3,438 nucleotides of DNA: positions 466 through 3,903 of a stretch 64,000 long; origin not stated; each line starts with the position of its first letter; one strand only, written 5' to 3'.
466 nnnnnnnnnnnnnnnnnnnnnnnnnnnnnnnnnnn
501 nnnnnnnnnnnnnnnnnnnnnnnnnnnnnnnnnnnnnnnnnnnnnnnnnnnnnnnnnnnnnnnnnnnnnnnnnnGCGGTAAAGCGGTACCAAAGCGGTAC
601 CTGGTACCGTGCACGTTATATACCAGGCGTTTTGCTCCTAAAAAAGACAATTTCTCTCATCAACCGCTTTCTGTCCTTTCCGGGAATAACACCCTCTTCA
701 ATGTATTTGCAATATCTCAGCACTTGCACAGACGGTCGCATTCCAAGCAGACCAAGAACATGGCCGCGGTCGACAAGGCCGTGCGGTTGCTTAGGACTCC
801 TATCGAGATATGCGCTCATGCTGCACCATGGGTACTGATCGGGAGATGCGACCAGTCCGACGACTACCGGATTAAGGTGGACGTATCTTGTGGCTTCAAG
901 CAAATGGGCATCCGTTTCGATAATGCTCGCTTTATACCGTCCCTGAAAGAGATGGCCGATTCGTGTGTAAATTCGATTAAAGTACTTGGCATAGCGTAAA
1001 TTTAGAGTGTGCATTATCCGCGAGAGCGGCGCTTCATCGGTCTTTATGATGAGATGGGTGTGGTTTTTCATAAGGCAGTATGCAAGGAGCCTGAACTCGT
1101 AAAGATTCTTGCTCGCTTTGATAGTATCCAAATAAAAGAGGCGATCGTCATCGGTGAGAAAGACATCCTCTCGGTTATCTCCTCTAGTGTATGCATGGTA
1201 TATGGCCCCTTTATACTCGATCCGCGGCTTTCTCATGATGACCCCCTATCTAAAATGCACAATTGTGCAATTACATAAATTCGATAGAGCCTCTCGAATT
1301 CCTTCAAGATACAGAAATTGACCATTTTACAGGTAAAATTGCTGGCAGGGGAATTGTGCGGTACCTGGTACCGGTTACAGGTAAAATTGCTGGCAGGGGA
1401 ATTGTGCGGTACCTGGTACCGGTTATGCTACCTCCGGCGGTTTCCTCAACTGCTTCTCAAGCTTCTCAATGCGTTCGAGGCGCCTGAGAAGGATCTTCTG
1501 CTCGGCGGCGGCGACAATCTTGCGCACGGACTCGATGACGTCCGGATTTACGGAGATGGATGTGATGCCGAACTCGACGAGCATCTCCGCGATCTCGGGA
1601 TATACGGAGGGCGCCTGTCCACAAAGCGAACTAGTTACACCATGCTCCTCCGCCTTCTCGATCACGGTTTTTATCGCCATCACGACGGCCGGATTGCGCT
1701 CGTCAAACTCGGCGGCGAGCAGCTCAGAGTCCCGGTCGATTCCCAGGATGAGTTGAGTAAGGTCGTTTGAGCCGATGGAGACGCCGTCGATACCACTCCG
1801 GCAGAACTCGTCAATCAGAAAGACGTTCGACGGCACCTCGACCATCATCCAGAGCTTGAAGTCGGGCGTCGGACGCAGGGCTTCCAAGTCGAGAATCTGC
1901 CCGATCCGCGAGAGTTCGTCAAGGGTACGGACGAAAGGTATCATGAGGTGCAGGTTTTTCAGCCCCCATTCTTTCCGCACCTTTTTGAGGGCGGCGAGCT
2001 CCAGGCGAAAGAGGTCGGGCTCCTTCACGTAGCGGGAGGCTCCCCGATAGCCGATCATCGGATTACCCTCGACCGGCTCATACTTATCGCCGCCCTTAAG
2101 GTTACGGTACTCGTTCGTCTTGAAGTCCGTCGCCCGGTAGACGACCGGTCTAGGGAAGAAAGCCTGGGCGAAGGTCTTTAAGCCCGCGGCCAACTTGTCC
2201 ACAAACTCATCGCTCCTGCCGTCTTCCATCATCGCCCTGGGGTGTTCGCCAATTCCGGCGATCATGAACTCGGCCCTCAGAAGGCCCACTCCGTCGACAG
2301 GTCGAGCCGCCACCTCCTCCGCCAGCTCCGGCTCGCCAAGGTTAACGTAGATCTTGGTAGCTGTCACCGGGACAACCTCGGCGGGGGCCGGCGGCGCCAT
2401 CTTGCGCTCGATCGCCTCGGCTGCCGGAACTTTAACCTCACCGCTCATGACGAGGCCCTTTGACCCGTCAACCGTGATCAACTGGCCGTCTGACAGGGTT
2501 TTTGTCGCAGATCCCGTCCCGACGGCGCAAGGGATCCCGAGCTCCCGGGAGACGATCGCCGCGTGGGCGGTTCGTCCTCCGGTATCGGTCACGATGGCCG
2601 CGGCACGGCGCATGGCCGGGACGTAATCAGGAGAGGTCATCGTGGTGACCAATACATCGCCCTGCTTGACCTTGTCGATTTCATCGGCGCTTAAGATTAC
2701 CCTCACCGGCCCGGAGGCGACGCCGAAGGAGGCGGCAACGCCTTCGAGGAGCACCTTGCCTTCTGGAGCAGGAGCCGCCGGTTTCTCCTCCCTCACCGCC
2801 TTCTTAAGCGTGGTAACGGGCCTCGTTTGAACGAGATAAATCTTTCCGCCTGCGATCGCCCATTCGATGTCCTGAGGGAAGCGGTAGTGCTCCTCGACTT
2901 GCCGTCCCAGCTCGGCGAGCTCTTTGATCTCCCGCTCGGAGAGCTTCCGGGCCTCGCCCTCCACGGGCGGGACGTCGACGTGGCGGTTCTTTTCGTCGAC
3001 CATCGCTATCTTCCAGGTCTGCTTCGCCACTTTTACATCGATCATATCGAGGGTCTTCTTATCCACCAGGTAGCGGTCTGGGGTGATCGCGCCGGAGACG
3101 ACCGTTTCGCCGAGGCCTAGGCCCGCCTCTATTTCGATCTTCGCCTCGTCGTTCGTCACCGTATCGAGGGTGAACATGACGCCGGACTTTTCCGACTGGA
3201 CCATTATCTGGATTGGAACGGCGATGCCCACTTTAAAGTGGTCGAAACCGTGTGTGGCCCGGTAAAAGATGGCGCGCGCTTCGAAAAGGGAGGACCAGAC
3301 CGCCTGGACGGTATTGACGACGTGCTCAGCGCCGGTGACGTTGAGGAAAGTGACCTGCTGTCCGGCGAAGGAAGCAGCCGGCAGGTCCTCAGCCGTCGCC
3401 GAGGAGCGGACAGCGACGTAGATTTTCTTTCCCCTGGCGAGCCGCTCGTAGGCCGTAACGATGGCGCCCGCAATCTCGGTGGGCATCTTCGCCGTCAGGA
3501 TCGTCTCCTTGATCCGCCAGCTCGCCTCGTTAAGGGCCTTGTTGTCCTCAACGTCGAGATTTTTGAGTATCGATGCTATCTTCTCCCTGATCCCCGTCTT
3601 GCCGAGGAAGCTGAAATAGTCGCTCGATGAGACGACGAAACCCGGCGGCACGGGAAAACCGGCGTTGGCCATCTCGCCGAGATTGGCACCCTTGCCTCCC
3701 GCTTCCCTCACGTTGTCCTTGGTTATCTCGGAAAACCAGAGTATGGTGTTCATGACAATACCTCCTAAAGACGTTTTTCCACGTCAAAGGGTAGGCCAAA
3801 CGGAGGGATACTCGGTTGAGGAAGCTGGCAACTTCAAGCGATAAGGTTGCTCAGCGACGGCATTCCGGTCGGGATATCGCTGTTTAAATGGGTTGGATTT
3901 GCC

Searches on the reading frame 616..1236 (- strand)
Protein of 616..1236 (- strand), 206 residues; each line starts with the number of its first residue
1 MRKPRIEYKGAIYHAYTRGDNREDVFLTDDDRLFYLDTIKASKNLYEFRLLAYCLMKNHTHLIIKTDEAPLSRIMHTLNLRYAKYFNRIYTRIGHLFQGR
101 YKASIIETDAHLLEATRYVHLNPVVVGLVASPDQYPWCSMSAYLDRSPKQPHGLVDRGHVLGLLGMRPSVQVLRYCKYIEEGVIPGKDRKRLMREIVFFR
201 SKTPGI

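Call 66: search_protein_families(library=pfam, proteins=[window:616-1236:-], max_evalue=0.00001)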
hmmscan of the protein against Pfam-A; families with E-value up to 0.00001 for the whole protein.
window:616-1236:- (206 aa): 1 family
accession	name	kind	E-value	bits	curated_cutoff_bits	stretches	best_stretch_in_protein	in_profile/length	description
PF01797.21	Y1_Tnp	-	7.8e-14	52.3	23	1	11-120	5-119/121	Transposase IS200 like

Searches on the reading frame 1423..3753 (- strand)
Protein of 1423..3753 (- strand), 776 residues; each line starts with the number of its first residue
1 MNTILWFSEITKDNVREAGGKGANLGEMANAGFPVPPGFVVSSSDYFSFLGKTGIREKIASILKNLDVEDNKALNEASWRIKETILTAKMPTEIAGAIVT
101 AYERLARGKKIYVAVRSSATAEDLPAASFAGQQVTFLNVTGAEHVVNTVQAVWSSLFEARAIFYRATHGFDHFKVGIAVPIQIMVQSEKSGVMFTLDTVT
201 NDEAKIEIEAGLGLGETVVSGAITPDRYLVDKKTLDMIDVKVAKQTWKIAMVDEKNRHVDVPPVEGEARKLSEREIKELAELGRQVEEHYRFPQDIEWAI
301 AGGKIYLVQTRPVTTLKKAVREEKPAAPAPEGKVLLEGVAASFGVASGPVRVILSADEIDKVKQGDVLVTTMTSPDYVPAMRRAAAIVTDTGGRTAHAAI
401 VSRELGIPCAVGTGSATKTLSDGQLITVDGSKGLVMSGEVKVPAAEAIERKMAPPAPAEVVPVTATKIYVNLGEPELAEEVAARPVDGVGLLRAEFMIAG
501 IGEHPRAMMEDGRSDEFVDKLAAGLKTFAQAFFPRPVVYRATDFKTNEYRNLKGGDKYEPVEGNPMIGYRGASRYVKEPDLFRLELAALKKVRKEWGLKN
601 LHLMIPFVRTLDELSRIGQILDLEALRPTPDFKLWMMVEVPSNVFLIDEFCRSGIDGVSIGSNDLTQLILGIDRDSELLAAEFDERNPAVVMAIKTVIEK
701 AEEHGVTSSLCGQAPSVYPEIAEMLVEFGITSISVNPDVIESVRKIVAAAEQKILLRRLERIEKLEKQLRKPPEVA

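Call 66: search_protein_families(library=pfam, proteins=[window:1423-3753:-], max_evalue=0.00001)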
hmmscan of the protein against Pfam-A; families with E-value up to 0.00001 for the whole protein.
window:1423-3753:- (776 aa): 3 families
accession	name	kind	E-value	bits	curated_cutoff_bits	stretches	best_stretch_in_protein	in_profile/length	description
PF01326.24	PPDK_N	-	6.4e-105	351.5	27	1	17-325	3-321/328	Pyruvate phosphate dikinase, AMP/ATP-binding domain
PF02896.24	PEP-utilizers_C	-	6.6e-73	245.9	22.8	1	455-750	9-291/293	PEP-utilising enzyme, PEP-binding domain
PF00391.29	PEP-utilizers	-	7.1e-28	96.5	23.1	1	363-433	2-72/72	PEP-utilising enzyme, mobile domain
